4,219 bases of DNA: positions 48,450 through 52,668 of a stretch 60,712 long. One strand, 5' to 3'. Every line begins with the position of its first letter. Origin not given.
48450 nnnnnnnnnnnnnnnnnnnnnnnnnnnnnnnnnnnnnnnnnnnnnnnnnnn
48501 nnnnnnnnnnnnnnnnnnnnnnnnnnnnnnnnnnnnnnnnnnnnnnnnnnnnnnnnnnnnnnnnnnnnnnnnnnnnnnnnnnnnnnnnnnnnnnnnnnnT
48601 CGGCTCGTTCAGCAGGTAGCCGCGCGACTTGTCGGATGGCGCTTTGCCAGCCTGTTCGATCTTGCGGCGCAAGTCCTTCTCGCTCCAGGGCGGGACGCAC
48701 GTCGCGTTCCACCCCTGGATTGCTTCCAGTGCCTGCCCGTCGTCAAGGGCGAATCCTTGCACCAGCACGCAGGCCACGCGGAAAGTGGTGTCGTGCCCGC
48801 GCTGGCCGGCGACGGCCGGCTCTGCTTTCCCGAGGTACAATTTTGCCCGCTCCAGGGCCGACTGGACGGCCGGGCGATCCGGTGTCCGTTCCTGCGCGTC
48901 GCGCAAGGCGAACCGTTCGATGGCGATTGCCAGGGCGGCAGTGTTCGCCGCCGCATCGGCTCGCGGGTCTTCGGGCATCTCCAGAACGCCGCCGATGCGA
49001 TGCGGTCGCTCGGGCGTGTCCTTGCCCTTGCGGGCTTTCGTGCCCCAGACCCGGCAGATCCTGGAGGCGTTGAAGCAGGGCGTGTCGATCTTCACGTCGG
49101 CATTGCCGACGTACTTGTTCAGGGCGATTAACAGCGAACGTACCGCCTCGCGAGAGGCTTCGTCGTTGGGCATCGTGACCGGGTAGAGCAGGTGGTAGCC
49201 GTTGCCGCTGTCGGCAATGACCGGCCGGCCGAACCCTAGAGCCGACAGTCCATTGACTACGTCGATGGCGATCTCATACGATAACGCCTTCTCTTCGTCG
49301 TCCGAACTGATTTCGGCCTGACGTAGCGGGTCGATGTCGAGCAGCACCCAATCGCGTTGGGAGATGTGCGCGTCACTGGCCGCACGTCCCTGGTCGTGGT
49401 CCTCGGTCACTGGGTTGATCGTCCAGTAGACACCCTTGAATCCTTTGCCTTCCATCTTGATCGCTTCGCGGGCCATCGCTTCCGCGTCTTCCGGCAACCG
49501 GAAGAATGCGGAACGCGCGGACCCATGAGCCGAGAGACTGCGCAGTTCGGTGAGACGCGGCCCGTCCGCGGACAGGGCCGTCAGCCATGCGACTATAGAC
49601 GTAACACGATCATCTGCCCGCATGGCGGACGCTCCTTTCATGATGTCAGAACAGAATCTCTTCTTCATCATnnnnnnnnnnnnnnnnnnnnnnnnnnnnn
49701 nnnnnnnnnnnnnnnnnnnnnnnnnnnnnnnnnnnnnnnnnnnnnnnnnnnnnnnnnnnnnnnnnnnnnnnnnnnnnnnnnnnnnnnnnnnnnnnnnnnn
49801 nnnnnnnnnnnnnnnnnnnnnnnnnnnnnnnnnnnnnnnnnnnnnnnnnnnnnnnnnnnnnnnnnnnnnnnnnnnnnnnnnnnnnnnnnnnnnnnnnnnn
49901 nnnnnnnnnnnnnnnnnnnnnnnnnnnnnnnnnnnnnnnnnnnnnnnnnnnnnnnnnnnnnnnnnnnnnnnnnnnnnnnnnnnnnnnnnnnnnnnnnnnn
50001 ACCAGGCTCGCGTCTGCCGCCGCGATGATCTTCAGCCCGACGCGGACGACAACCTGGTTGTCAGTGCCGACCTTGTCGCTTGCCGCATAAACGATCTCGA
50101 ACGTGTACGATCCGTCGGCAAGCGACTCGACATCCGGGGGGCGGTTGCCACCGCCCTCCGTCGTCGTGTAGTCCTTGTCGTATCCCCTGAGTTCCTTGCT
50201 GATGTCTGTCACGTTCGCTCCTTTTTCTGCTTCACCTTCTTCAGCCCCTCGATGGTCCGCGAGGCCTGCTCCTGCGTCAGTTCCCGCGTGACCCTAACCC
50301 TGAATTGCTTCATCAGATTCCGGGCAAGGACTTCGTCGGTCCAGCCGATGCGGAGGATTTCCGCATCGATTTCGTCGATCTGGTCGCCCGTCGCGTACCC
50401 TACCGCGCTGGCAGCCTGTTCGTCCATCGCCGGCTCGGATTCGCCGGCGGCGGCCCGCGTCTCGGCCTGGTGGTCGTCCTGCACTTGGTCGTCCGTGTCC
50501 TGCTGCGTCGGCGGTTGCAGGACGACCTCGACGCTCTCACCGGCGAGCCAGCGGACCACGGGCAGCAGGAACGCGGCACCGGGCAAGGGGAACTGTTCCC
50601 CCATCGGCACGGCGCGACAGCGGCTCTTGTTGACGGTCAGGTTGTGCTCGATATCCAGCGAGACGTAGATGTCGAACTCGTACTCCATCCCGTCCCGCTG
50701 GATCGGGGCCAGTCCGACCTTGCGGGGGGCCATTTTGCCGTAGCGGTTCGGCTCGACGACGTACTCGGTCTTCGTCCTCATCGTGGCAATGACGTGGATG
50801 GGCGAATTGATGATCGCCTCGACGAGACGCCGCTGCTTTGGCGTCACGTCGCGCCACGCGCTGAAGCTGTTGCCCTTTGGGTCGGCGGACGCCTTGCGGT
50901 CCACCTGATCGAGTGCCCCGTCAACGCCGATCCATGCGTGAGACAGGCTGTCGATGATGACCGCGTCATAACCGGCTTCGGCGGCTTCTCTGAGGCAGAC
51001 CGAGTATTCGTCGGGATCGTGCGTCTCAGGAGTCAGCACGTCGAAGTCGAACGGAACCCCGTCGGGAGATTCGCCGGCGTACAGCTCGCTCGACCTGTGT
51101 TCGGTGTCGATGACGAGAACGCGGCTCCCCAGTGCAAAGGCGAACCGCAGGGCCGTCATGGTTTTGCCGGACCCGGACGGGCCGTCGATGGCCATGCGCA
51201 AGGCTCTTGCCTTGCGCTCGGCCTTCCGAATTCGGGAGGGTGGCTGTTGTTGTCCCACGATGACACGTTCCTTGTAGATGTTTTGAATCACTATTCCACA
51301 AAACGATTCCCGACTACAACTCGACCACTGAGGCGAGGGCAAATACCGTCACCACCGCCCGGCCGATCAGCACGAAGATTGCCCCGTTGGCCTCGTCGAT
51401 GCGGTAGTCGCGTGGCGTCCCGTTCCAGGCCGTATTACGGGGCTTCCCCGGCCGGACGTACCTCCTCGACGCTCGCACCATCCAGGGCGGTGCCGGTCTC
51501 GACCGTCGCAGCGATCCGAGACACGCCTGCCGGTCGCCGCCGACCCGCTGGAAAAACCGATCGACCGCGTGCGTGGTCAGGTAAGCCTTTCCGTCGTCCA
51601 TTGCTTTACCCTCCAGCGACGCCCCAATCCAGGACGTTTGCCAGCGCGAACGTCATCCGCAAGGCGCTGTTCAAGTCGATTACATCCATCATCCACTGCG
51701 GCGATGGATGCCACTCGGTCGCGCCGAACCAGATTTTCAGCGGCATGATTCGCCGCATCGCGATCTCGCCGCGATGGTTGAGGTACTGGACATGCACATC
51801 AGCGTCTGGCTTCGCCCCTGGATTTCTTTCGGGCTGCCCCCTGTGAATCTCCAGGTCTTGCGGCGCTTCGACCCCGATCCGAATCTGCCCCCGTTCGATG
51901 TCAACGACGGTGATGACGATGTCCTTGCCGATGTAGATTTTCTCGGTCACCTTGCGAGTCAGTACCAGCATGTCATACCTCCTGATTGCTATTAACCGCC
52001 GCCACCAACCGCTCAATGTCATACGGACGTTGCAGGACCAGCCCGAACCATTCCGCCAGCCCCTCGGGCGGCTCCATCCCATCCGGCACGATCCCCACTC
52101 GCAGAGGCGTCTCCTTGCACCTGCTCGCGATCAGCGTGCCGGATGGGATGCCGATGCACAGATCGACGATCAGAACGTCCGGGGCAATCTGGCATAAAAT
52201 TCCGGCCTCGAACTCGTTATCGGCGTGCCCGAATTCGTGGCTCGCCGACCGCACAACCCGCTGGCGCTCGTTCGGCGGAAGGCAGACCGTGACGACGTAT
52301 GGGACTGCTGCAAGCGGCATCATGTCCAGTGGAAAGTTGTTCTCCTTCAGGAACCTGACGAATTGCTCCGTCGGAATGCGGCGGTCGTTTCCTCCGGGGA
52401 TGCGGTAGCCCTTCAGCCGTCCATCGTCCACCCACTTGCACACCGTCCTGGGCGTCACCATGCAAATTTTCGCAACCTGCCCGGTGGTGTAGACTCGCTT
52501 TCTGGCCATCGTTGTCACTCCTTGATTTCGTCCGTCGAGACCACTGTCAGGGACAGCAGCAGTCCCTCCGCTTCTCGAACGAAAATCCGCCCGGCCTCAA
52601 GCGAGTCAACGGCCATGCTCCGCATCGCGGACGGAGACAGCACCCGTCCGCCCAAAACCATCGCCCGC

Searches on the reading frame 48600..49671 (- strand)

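Call 40: search_protein_families(library=pfam, proteins=[window:48600-49671:-], max_evalue=10)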
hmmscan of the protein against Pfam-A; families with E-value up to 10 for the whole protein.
window:48600-49671:- (357 aa): 0 families

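Call 92: predict_structure(alignment_id=A3)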
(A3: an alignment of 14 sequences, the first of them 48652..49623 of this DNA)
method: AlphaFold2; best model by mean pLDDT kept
length: 324 residues; sequences in the alignment: 14
mean_pLDDT: 93.0   pTM: 0.74
mean pLDDT of the five models: 93.0, 92.5, 91.8, 91.4, 90.2
residues with pLDDT >= 90: 277; 70-90: 38; 50-70: 7; < 50: 2
segments of 3 or more residues with pLDDT < 50: none
pLDDT, mean of each block of 10 residues (from residue 1): 92 91 93 82 96 95 94 86 95 97 94 97 96 97 97 97 97 94 95 95 96 95 96 94 72 74 93 93 95 95 96 97 95
secondary structure, 60 per line:
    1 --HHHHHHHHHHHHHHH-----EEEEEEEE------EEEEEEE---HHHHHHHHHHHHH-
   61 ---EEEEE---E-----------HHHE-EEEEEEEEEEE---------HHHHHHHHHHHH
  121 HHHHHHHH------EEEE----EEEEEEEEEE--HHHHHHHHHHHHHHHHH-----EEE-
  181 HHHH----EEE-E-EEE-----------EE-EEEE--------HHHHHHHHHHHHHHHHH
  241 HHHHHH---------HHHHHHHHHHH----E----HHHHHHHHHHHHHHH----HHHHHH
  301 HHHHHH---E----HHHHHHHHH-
elements in order: H3-17 E23-30 E37-43 H47-59 E64-68 E89-99 H109-128 E135-138 E143-152 H155-171 E177-179 H181-184 E189-191 E195-197 E212-215 H224-246 H256-266 H276-290 H295-306 H315-323

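Call 95: fold_search(model_id=the predicted structure, library=pdb)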
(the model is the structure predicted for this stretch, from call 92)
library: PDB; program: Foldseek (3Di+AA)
matches with E <= 10: 305; with E <= 0.001: 10
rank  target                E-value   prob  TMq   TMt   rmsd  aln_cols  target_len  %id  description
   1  3h20                  4.0e-10  1.00  0.45  0.50  17.9       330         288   16  Crystal structure of primase RepB' (released 2009-04-28)
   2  3h25_A                2.3e-06  1.00  0.43  0.69   5.8       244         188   14  Crystal structure of the catalytic domain of primase Repb' in complex with initiator DNA (released 2009-04-28)
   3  6sa0_A                2.6e-04  1.00  0.42  0.41  10.9       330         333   14  Ternary complex of Prim-PolC from Mycobacterium smegmatis with 2nt gapped DNA and UpNHpp (released 2020-11-18)
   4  2r9l_A                2.7e-04  1.00  0.36  0.40  12.3       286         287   14  Polymerase Domain from Mycobacterium tuberculosis Ligase D in complex with DNA (released 2008-01-08)
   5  5op0_B                4.0e-04  1.00  0.40  0.40  10.3       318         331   12  Structure of Prim-PolC from Mycobacterium smegmatis (released 2017-11-15)
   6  6sa1_A                4.2e-04  1.00  0.45  0.45   6.9       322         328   15  Post catalytic complex of Prim-PolC from Mycobacterium smegmatis with gapped DNA and 3'-dUTP (released 2020-11-18)
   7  2r9l_B                6.6e-04  1.00  0.37  0.41   7.9       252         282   14  Polymerase Domain from Mycobacterium tuberculosis Ligase D in complex with DNA (released 2008-01-08)
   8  2irx                  9.2e-04  1.00  0.39  0.43  11.9       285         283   13  Crystal Structure of the Polymerase Domain from Mycobacterium tuberculosis Ligase D with GTP and Manganese. (released 2007-01-02)
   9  2fao_A                9.2e-04  1.00  0.35  0.38  15.8       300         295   14  Crystal Structure of Pseudomonas aeruginosa LigD polymerase domain (released 2006-05-23)
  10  2iry_B                9.8e-04  1.00  0.39  0.43  13.0       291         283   14  Crystal Structure of the Polymerase Domain from Mycobacterium tuberculosis Ligase D with dGTP and Manganese. (released 2007-01-02)
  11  5op0_A                1.0e-03  1.00  0.43  0.43   7.6       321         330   14  Structure of Prim-PolC from Mycobacterium smegmatis (released 2017-11-15)
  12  2iry_A                1.2e-03  1.00  0.34  0.37   8.4       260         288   13  Crystal Structure of the Polymerase Domain from Mycobacterium tuberculosis Ligase D with dGTP and Manganese. (released 2007-01-02)
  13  6sa1_D                1.5e-03  1.00  0.40  0.40   8.7       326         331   15  Post catalytic complex of Prim-PolC from Mycobacterium smegmatis with gapped DNA and 3'-dUTP (released 2020-11-18)
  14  2iru_B                1.7e-03  1.00  0.40  0.44   7.0       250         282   12  Crystal Structure of the Polymerase Domain from Mycobacterium tuberculosis Ligase D (released 2007-01-02)
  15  2iru_A                2.1e-03  1.00  0.39  0.43   7.5       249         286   13  Crystal Structure of the Polymerase Domain from Mycobacterium tuberculosis Ligase D (released 2007-01-02)
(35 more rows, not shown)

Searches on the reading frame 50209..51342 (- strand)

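Call 16: search_protein_families(library=pfam, proteins=[window:50209-51342:-], max_evalue=0.01)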
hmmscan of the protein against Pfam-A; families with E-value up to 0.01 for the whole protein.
window:50209-51342:- (377 aa): 2 families
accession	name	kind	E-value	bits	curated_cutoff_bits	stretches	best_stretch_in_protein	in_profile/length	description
PF13479.12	AAA_24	-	1.5e-25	90.7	27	1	47-234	2-173/195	AAA domain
PF01656.29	CbiA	-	0.0011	19.3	25.4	1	54-167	6-54/125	CobQ/CobB/MinD/ParA nucleotide binding domain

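Call 17: search_protein_families(library=phrogs, proteins=[window:50209-51342:-], max_evalue=0.01)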
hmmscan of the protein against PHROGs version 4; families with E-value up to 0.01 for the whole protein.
window:50209-51342:- (377 aa): 5 families
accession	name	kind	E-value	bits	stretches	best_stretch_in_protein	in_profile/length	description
phrog_1366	-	unknown function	1.8e-77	261.9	1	38-310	5-277/307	-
phrog_124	-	DNA, RNA and nucleotide metabolism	5.9e-13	49.9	1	38-241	34-220/382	Sak4-like ssDNA annealing protein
phrog_3757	-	unknown function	0.0035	17.8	1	48-82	127-161/367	-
phrog_6012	-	DNA, RNA and nucleotide metabolism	0.0045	17.2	0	113-143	237-266/447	DNA helicase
phrog_286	-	unknown function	0.006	17.6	0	314-376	76-147/186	-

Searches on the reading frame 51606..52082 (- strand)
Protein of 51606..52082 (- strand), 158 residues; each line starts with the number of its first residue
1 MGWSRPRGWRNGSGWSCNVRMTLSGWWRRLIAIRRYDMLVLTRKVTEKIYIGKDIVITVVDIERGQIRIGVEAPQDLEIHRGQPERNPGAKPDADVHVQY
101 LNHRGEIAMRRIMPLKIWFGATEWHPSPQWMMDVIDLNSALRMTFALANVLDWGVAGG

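Call 59: search_protein_families(library=pfam, proteins=[window:51606-52082:-], max_evalue=0.001)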
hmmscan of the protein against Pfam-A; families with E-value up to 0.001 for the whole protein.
window:51606-52082:- (158 aa): 1 family
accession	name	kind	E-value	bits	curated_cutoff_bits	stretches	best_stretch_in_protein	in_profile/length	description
PF02599.21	CsrA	-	1.1e-19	70.6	27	1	38-82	1-45/53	Global regulator protein family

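Call 105: search_protein_families(library=ncbifam, proteins=[window:51606-52082:-], max_evalue=0.01)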
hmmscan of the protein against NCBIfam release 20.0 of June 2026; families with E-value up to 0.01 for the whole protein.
window:51606-52082:- (158 aa): 3 families
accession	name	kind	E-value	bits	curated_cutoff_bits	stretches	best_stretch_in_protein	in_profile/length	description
TIGR00202.1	csrA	equivalog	6.6e-17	61.4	70.1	1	38-81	1-44/69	carbon storage regulator CsrA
NF002469.0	PRK01712.1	equivalog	1.2e-16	60.4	73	1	38-81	1-44/65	carbon storage regulator CsrA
NF001844.0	PRK00568.1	equivalog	9.4e-11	41.6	106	1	38-82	1-45/76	carbon storage regulator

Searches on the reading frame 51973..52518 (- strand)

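Call 59: search_protein_families(library=pfam, proteins=[window:51973-52518:-], max_evalue=0.001)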
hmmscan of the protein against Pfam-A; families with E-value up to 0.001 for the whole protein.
window:51973-52518:- (181 aa): 1 family
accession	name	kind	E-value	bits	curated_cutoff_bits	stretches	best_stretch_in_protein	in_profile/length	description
PF12728.13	HTH_17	-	4.2e-09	37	27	1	9-60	1-50/51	Helix-turn-helix domain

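Call 62: search_protein_families(library=phrogs, proteins=[window:51973-52518:-], max_evalue=0.001)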
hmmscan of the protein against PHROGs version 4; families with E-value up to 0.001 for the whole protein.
window:51973-52518:- (181 aa): 5 families
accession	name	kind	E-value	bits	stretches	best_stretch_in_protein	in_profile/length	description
phrog_6401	-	DNA, RNA and nucleotide metabolism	1.9e-07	31.9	1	3-60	3-59/64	DNA binding protein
phrog_57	-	head and packaging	7.7e-07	30.1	1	4-60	7-62/199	terminase small subunit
phrog_66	-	integration and excision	1.3e-05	26.1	1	3-60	87-143/412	excisionase and transcriptional regulator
phrog_6620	-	integration and excision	0.00038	21.1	1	10-61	2-53/201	transposase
phrog_2474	-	transcription regulation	0.00053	20.9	1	2-36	41-75/118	MerR-like transcriptional regulator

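Call 105: search_protein_families(library=ncbifam, proteins=[window:51973-52518:-], max_evalue=0.01)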
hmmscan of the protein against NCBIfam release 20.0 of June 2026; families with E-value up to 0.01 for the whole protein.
window:51973-52518:- (181 aa): 3 families
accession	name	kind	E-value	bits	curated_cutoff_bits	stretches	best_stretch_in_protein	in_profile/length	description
NF033787.1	HTH_BldC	subfamily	1.3e-08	34.5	77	1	10-47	3-39/49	BldC family transcriptional regulator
TIGR01764.1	excise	domain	4.2e-08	33.4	28.8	1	10-58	2-48/49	excisionase family DNA-binding protein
NF033518.0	transpos_IS607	equivalog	0.00072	19.1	110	1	14-60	2-47/187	IS607 family transposase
